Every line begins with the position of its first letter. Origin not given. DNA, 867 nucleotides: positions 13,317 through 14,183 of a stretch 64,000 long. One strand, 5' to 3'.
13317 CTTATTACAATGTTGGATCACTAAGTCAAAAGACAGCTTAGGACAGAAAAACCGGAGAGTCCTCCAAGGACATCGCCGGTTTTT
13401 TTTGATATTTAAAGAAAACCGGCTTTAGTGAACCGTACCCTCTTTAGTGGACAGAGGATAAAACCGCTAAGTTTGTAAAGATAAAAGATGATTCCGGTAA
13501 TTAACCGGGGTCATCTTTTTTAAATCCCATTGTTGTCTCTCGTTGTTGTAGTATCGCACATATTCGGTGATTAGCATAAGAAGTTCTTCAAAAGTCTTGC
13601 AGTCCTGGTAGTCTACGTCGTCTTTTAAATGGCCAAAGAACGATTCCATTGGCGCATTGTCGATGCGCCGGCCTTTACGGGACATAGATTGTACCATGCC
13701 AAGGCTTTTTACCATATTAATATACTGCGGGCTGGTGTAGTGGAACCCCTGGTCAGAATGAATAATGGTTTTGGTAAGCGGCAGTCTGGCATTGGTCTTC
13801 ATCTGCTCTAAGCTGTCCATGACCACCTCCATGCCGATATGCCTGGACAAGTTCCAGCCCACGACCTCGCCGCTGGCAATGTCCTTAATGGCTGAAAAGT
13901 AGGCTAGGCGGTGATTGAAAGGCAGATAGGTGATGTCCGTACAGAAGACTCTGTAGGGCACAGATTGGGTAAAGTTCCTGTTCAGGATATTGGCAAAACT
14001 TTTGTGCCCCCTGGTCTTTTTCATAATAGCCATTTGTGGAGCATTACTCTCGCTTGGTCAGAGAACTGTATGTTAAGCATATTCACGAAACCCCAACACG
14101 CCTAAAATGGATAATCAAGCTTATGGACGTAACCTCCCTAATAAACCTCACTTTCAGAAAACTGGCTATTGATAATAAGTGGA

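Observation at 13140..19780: Mobile island with IS3 remnant, 531-aa unknown protein, tyrosine integrase, Xis-like HTH and a large serine recombinase ending inside ychF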

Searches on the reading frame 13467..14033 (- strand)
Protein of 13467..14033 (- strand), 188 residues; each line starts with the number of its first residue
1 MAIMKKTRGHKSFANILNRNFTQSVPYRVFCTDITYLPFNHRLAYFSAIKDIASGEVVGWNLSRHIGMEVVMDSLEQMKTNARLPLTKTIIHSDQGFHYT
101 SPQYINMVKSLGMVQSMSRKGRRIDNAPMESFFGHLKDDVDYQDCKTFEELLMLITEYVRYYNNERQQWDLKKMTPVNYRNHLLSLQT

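Call 3: search_protein_families(library=pfam, proteins=[window:13467-14033:-], max_evalue=0.01)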
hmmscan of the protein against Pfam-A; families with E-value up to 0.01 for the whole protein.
window:13467-14033:- (188 aa): 3 families
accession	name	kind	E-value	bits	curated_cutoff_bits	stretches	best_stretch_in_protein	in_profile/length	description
PF13333.12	rve_2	-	2.5e-20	72.8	22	1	130-184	1-56/56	Integrase core domain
PF00665.32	rve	-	2.4e-15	57.1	32.6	1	26-122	4-101/102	Integrase core domain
PF13683.12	rve_3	-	9.2e-10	38.6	26.5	1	112-176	2-67/67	Integrase core domain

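Call 78: search_protein_families(library=ncbifam, proteins=[window:13467-14033:-], max_evalue=0.01)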
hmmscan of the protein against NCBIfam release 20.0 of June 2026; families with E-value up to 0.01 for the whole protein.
window:13467-14033:- (188 aa): 2 families
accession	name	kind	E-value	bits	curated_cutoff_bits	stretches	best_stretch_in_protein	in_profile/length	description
NF033516.0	transpos_IS3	equivalog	3.3e-58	197.7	160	1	6-180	195-369/369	IS3 family transposase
NF033577.2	transpos_IS481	equivalog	9.9e-12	45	224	1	19-178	121-282/284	IS481 family transposase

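Call 79: search_protein_families(library=phrogs, proteins=[window:13467-14033:-], max_evalue=0.001)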
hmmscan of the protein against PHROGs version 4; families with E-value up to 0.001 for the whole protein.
window:13467-14033:- (188 aa): 7 families
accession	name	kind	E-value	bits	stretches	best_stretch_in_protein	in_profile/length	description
phrog_157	-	integration and excision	2.2e-52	179.8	1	7-184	312-488/580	transposase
phrog_956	-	integration and excision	4.7e-33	115.9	1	18-182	36-200/436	transposase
phrog_8347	-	unknown function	5.4e-14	53.1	1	11-76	22-89/95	-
phrog_9038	-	unknown function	3.7e-10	40.8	1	8-80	108-180/186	-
phrog_4869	-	unknown function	9.2e-07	29.9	1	5-63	104-165/172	-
phrog_310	-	integration and excision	1.8e-06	28.1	1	46-182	303-463/696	transposase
phrog_32279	-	unknown function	8.6e-05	23.9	1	45-105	2-61/90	-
